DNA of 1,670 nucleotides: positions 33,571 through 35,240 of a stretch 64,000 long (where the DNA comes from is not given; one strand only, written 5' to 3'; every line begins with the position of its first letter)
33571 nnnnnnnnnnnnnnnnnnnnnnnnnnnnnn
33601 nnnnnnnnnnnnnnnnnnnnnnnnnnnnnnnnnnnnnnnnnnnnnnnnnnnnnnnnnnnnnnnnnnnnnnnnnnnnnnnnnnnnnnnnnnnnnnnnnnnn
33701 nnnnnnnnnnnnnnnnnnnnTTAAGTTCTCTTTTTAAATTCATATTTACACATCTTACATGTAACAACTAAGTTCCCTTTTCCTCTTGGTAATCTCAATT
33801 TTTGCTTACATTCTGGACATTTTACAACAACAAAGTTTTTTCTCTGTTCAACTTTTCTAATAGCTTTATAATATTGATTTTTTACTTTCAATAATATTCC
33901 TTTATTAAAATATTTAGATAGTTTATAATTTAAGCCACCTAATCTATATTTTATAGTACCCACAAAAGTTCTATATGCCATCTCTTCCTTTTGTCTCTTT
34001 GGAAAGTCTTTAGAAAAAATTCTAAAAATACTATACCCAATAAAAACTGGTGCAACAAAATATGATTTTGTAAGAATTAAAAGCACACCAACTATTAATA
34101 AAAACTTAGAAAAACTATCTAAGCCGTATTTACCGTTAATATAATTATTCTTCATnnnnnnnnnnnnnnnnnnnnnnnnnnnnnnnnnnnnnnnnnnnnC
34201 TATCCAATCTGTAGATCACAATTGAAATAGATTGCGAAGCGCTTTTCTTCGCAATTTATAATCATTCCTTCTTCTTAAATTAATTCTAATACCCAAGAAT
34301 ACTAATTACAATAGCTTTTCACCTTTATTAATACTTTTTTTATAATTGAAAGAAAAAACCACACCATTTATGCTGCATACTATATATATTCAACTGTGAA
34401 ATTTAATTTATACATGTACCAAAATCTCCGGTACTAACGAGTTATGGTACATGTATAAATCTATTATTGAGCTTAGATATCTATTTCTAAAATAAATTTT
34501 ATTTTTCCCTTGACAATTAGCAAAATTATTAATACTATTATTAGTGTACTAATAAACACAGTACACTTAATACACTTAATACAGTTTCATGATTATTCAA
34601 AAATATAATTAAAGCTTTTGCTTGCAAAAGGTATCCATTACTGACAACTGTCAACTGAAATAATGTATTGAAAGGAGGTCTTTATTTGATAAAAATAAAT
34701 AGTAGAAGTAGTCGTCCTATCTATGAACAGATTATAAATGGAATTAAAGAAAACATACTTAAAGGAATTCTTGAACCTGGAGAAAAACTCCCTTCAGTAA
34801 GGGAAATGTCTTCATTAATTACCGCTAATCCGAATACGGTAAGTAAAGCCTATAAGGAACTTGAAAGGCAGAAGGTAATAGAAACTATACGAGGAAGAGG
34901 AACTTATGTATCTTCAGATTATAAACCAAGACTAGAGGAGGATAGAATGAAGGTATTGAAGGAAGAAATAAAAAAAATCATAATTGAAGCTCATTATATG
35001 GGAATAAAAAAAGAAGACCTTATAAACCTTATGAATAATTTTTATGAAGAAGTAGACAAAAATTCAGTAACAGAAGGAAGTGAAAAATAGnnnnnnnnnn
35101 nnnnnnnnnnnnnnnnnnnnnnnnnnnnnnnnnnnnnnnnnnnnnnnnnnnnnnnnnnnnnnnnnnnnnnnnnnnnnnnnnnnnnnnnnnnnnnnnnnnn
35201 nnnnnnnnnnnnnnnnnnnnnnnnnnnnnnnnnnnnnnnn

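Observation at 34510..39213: YtrA-type repressor operon that conserves the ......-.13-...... operator seen in Bacillus subtilis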

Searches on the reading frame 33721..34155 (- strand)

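Call 3: search_protein_families(library=pfam, proteins=[window:33721-34155:-])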
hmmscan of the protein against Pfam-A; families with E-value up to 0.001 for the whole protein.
window:33721-34155:- (144 aa): 1 family
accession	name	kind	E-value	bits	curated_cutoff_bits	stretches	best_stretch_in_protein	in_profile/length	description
PF22191.2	IBR_1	-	9.1e-05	22.7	27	1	111-140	4-31/47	IBR domain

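Call 4: search_protein_families(library=ncbifam, proteins=[window:33721-34155:-])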
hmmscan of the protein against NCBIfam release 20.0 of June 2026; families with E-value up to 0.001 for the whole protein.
window:33721-34155:- (144 aa): 0 families

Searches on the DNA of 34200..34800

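Call 38: search_rna_families(source=window, start=34200, end=34800, threshold=evalue, max_evalue=1)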
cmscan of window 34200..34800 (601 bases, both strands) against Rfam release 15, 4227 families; matches with E-value up to 1: 2.
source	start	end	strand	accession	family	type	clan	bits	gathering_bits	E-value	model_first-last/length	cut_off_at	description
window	34402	34464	-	RF04210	MIR8643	Gene; miRNA;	-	19.4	135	0.32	1-150/150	no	MIR8643 microRNA precursor family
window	34406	34460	-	RF04241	mir-5014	Gene; miRNA;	-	19.1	101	0.36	1-123/123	no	mir-5014 microRNA precursor family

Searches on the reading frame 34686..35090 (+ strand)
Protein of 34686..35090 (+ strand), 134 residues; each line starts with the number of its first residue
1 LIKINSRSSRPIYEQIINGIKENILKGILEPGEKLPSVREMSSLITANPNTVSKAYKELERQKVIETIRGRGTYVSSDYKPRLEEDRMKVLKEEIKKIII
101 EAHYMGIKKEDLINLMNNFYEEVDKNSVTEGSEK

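Call 3: search_protein_families(library=pfam, proteins=[window:34686-35090:+])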
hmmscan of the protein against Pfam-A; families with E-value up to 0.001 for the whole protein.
window:34686-35090:+ (134 aa): 2 families
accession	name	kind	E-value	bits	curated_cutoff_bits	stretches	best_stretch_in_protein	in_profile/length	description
PF00392.27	GntR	-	2e-16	59.8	27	1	13-75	2-64/64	Bacterial regulatory proteins, gntR family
PF13545.12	HTH_Crp_2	-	0.00011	22.6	27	1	37-72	24-58/70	Crp-like helix-turn-helix domain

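Call 4: search_protein_families(library=ncbifam, proteins=[window:34686-35090:+])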
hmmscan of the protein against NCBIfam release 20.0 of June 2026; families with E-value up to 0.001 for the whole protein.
window:34686-35090:+ (134 aa): 22 families
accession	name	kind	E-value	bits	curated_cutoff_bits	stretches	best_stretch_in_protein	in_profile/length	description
NF047563.1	modulin_PmtR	equivalog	6.1e-26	90.9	200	1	3-122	4-123/125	PSM export ABC transporter transcriptional regulator PmtR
NF052282.1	PLP_TF_PdxR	equivalog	1.6e-18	67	320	1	11-105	1-100/448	MocR-like pyridoxine biosynthesis transcription factor PdxR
NF053730.1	TransRegRv1152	equivalog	7.5e-17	61.4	170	1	2-117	7-116/120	Rv1152 family transcriptional regulator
NF052286.1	ecto_TF_EhuR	exception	7.9e-17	60.9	480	1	6-98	6-95/458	MocR-like ectoine utilization transcription factor EhuR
NF052281.1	rhizopine_MocR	equivalog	5.1e-12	45.2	650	1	1-89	8-96/479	rhizopine catabolism transcriptional regulator MocR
NF007292.0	PRK09764.1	equivalog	1.9e-11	43.6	281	1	9-78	3-72/240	GntR family transcriptional regulator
NF052290.2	MocR_like_YczR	exception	2.7e-11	42.9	487.4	1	6-90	14-98/458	MocR-like transcription factor YczR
NF012025.0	PRK15481.1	equivalog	4.7e-11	42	573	1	14-82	9-77/432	MocR-like B6 salvage transcription factor PtsJ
TIGR02018.2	his_ut_repres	equivalog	1.5e-09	37.6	220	1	13-95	1-82/226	histidine utilization transcriptional repressor HutC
NF041547.1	GntR_LSA1692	equivalog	3.5e-09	36.6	275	1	12-110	2-100/233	GntR family transcriptional regulator, LSA1692 subfamily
NF052285.1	GABA_TF_GabR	exception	1.2e-08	34.3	600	1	13-97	1-86/456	MocR-like transcriptional regulator GabR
TIGR02325.1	C_P_lyase_phnF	equivalog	5.4e-08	32.7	156.8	1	7-77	4-74/238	phosphonate metabolism transcriptional regulator PhnF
NF008491.0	PRK11402.1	subfamily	7.9e-08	32.1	269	1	1-78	1-78/243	GntR family transcriptional regulator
NF007001.0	PRK09464.1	equivalog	1.9e-07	30.9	330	1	14-93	13-92/254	pyruvate dehydrogenase complex transcriptional repressor PdhR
TIGR02404.1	trehalos_R_Bsub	equivalog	2.6e-07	30.5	211.95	1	13-83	2-72/233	trehalose operon repressor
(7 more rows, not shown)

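Call 15: find_related_loci(query=window:34686-35087:+, collection=genome_contigs, flank=6000)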
Query window:34686-35087:+ (134 aa) in genome_contigs; peptide patterns used: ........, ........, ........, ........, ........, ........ (x = any residue, [..] = any of these).
262 stretches matched a pattern; 108 encode a relative of the query (tblastn E <= 1e-3); the best 80 are kept; 80 distinct loci.
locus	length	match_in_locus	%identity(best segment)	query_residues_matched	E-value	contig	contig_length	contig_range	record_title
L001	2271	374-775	91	1-134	2e-72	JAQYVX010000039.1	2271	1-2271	MAG: Halarcobacter sp. isolate Pyr_d60_bin5 Pyr_d60_bin.5.orig_d60_contig-145_34829, whole genome shotgun sequence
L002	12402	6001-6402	82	1-134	7e-70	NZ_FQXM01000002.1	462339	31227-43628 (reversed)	Clostridium grantii DSM 8605, whole genome shotgun sequence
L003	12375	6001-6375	77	1-125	6e-62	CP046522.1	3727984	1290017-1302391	Clostridium bovifaecis strain BXX chromosome, complete genome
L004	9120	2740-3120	73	1-127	2e-61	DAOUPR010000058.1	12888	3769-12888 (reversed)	MAG TPA_asm: Clostridium sp. isolate CSMAG_105 CSMAG_105_k127_1643156_length_12888_cov_37.9545, whole genome shotgun seq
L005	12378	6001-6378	79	1-126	2e-61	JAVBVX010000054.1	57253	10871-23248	MAG: Clostridium sp. isolate ZNE14_Bin42 all_Scaff008398, whole genome shotgun sequence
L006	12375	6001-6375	78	1-125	2e-61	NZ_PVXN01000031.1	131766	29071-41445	Clostridium thermopalmarium DSM 5974 CPAL_contig000031, whole genome shotgun sequence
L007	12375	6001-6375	77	1-125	1e-60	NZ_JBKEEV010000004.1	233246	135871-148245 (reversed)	MAG: Clostridium sp. isolate UW_FK_CLOS1_1 LacMBR1_d7_pb38, whole genome shotgun sequence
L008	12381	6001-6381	69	1-127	1e-57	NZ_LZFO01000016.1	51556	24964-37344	Clostridium acetireducens DSM 10703 CLAC_contig000016, whole genome shotgun sequence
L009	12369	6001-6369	64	1-123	3e-56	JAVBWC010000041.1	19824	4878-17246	MAG: Clostridiaceae bacterium isolate ZNE14_Bin52 all_Scaff010507, whole genome shotgun sequence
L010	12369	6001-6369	63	1-123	2e-54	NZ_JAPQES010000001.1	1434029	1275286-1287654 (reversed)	Clostridium ganghwense strain HY-42-06 spades_K_17_127_1, whole genome shotgun sequence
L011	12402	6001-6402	59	1-134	1e-53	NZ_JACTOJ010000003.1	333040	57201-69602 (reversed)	Clostridium sp. 19966 contig00003, whole genome shotgun sequence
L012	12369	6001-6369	65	1-123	5e-53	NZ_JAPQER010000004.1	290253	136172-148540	Clostridium aestuarii strain HY-45-18 spades_K_17_127_4, whole genome shotgun sequence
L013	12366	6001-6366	66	1-122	1e-50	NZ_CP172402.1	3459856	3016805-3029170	Haloimpatiens lingqiaonensis strain KCTC 15321 chromosome, complete genome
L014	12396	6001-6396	59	1-133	1e-50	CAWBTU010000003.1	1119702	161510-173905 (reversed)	MAG: uncultured Clostridiaceae bacterium isolate MFD01299.bin.1.237 genome assembly, contig: contig_19967, whole genome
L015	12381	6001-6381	62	1-127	4e-48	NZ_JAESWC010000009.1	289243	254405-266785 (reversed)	Clostridium rhizosphaerae strain YIM B02515 GCM70020049_9, whole genome shotgun sequence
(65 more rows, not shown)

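Call 26: search_solved_structures(query=window:34686-35087:+, max_evalue=0.001, show_alignments=2)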
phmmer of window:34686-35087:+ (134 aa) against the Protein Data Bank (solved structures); distinct sequences matched with E-value up to 0.001: 19.
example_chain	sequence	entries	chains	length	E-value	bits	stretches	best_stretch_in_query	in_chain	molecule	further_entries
4ham_A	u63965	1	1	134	9.2e-30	106.2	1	1-131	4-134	Lmo2241 protein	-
4r1h_A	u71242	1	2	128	1.6e-20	76.4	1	8-126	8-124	Lmo0741 protein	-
3by6_A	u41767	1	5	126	1.1e-19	73.7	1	8-119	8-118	Predicted transcriptional regulator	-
3neu_A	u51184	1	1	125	1.6e-16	63.5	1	8-116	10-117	Lin1836 protein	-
3ic7_A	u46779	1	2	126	4.3e-15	58.9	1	4-119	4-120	Putative transcriptional regulator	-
6sbs_A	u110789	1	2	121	9.9e-14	54.5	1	2-124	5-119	Regulatory protein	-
3tqn_A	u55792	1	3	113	1.1e-12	51.1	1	9-113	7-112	Transcriptional regulator, GntR family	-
4u0v_A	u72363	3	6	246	1.9e-08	37.4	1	3-85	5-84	HTH-type transcriptional repressor YvoA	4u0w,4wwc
2wv0_A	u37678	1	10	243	2.3e-08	37.2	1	3-85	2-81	HTH-TYPE TRANSCRIPTIONAL REPRESSOR YVOA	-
4u0y_A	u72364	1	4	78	3.1e-08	36.7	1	3-76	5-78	HTH-type transcriptional repressor YvoA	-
7pq9_AAA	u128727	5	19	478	1.8e-07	34.3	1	4-77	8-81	PLP-dependent aminotransferase family protein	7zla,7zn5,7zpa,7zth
8pqm_A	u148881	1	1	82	1.7e-06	31.1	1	8-76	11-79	FadR family transcriptional regulator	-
4n0b_A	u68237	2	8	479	7.8e-06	29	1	7-101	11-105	HTH-type transcriptional regulatory protein GabR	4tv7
4mgr_A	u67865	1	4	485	8e-06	29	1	7-101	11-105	HTH-type transcriptional regulatory protein GabR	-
2du9_A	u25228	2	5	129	2.5e-05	27.4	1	10-112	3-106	Predicted transcriptional regulators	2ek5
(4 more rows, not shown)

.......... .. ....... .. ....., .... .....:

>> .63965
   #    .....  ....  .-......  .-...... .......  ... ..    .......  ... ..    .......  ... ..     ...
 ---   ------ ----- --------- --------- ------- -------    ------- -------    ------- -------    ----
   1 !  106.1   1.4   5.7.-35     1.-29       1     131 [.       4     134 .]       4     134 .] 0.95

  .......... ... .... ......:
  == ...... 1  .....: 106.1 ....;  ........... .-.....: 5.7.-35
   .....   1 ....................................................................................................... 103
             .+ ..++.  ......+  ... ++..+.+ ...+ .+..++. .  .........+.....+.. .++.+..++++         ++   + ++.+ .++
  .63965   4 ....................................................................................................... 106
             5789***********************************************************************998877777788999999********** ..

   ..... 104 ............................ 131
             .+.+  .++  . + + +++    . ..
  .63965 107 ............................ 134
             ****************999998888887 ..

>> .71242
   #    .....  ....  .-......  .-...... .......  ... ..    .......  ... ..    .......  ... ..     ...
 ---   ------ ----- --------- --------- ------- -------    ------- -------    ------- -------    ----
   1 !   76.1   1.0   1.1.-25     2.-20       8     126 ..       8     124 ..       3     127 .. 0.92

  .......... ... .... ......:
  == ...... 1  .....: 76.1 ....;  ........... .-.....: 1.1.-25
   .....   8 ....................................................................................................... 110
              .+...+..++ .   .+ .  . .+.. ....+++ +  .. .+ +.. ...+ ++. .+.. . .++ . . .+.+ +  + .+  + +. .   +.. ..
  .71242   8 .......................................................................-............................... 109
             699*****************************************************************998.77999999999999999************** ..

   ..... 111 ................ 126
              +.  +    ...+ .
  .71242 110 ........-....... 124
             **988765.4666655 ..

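Call 27: find_homologous_proteins(query=window:34686-35087:+, max_evalue=1e-10)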
Query window:34686-35087:+ (134 aa): 2395 proteins with E <= 1e-10 among 2442 candidates; the best 120 are listed.
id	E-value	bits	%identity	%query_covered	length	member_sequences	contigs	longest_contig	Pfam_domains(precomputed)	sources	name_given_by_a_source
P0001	3.4e-77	274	100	100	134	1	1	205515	PF00392.28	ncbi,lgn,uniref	ncbi:GntR family transcriptional regulator [Clostridium sediminicola]|uniref:GntR family transcripti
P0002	6.2e-73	260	94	100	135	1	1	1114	PF00392.28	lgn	-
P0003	1.1e-71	256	92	100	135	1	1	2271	PF00392.28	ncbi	-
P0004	2.5e-67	242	87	100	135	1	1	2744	PF00392.28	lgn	-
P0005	8.7e-64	231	83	100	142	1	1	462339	PF00392.28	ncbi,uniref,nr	ncbi:GntR family transcriptional regulator [Clostridium grantii]|uniref:Transcriptional regulator, G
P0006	1.0e-63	230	83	99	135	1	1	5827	PF00392.28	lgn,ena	-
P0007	1.8e-63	230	82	100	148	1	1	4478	PF00392.28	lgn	-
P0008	9.0e-59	214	80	94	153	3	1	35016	PF00392.28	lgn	-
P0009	3.0e-57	210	79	94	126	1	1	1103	PF00392.28,PF13545.13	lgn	-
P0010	8.2e-57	208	77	93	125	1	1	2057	PF00392.28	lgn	-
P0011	1.5e-56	207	74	94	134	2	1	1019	PF00392.28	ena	-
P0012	1.6e-56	207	76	93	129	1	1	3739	PF00392.28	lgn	-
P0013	2.9e-56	206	71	98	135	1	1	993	PF00392.28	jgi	-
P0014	4.2e-56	206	74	94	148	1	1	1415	PF00392.28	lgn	-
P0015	4.5e-56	206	78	93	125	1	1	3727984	PF00392.28,PF13545.13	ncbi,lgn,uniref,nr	ncbi:GntR family transcriptional regulator [Clostridium bovifaecis]|uniref:GntR family transcription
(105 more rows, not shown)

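Call 65: predict_structure(alignment_id=A2)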
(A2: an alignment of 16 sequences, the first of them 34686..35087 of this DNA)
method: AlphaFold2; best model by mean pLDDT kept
length: 134 residues; sequences in the alignment: 16
mean_pLDDT: 83.5   pTM: 0.58
mean pLDDT of the five models: 83.5, 83.1, 81.3, 81.2, 81.0
residues with pLDDT >= 90: 47; 70-90: 68; 50-70: 13; < 50: 6
segments of 3 or more residues with pLDDT < 50: 129-134
pLDDT, mean of each block of 10 residues (from residue 1): 83 92 86 92 91 95 92 88 64 84 87 85 64 39
secondary structure, 60 per line:
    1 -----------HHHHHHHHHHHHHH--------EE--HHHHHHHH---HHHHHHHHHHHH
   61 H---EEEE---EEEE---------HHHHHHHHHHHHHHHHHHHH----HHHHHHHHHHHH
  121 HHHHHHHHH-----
elements in order: H12-25 H38-45 H49-61 E65-68 E72-75 H85-104 H109-129

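Call 67: fold_search(model_id=the predicted structure, library=pdb)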
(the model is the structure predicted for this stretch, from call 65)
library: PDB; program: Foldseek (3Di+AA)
matches with E <= 10: 1729; with E <= 0.001: 84
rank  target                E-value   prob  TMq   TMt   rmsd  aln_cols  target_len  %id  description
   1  4ham                  2.0e-11  1.00  0.57  0.57   7.5       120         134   42  Crystal Structure of Transcriptional Antiterminator from Listeria monocytogenes EGD-e (released 2012-10-17)
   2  3by6_A                6.8e-10  1.00  0.55  0.62   6.7       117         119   35  Crystal structure of a transcriptional regulator from Oenococcus oeni (released 2008-02-19)
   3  3by6_B                8.9e-10  1.00  0.55  0.62   6.8       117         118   35  Crystal structure of a transcriptional regulator from Oenococcus oeni (released 2008-02-19)
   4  3by6_E                9.5e-10  1.00  0.57  0.61   6.5       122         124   34  Crystal structure of a transcriptional regulator from Oenococcus oeni (released 2008-02-19)
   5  4r1h_B                1.6e-09  1.00  0.53  0.62   6.8       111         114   39  GntR family transcriptional regulator from Listeria monocytogenes (released 2014-08-20)
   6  3by6_D                2.5e-09  1.00  0.55  0.61   6.9       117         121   35  Crystal structure of a transcriptional regulator from Oenococcus oeni (released 2008-02-19)
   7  3by6_C                7.3e-09  1.00  0.55  0.61   6.8       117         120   35  Crystal structure of a transcriptional regulator from Oenococcus oeni (released 2008-02-19)
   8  3neu                  1.0e-08  1.00  0.57  0.63   6.8       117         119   34  The crystal structure of a functionally-unknown protein lin1836 from Listeria innocua Clip11262 (released 2010-08-04)
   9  6sbs_B                1.1e-08  1.00  0.53  0.60   8.6       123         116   35  YtrA from Sulfolobus acidocaldarius, a GntR-family transcription factor (released 2019-07-31)
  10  4r1h_A                1.8e-08  1.00  0.54  0.61   6.5       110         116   39  GntR family transcriptional regulator from Listeria monocytogenes (released 2014-08-20)
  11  4wwc_A                7.4e-08  1.00  0.56  0.36   1.5        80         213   35  Crystal structure of full length YvoA in complex with palindromic operator DNA (released 2015-01-14)
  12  6sbs_A                2.5e-07  1.00  0.55  0.77   6.5       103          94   37  YtrA from Sulfolobus acidocaldarius, a GntR-family transcription factor (released 2019-07-31)
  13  3tqn_A                2.9e-07  1.00  0.55  0.68   6.0       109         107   35  Structure of the transcriptional regulator of the GntR family, from Coxiella burnetii. (released 2011-09-28)
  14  4wwc_B                3.3e-07  1.00  0.55  0.33   2.8        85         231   36  Crystal structure of full length YvoA in complex with palindromic operator DNA (released 2015-01-14)
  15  2du9                  3.5e-07  1.00  0.53  0.61   6.8       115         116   24  crystal structure of the transcriptional factor from C.glutamicum (released 2007-07-24)
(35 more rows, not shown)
